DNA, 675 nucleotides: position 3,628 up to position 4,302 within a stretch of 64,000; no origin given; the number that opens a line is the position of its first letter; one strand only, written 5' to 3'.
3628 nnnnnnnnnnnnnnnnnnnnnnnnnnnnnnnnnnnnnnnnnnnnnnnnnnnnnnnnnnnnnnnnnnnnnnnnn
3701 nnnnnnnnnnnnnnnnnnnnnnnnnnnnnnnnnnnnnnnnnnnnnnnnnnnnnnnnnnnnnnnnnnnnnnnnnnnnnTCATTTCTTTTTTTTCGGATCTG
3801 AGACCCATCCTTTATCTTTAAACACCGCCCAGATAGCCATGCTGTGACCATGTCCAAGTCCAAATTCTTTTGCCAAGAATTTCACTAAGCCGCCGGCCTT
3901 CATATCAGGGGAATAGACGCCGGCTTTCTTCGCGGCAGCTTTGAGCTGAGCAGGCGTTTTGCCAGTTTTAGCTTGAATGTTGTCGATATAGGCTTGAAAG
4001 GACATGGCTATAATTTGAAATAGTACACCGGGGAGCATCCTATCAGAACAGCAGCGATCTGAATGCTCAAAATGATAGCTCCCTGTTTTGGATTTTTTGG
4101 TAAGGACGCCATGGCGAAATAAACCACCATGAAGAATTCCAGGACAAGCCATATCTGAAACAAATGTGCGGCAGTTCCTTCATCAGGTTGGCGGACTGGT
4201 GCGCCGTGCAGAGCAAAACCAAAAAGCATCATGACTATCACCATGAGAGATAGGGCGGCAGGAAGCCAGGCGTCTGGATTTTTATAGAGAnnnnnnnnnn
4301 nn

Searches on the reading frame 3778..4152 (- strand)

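Call 18: search_protein_families(library=pfam, proteins=[window:3778-4152:-], max_evalue=0.001)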
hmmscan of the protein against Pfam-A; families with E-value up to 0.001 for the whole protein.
window:3778-4152:- (124 aa): 1 family
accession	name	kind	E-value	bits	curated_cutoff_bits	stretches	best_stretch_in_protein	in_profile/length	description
PF14117.11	DUF4287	-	5e-18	65.3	27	1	51-112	1-59/60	Domain of unknown function (DUF4287)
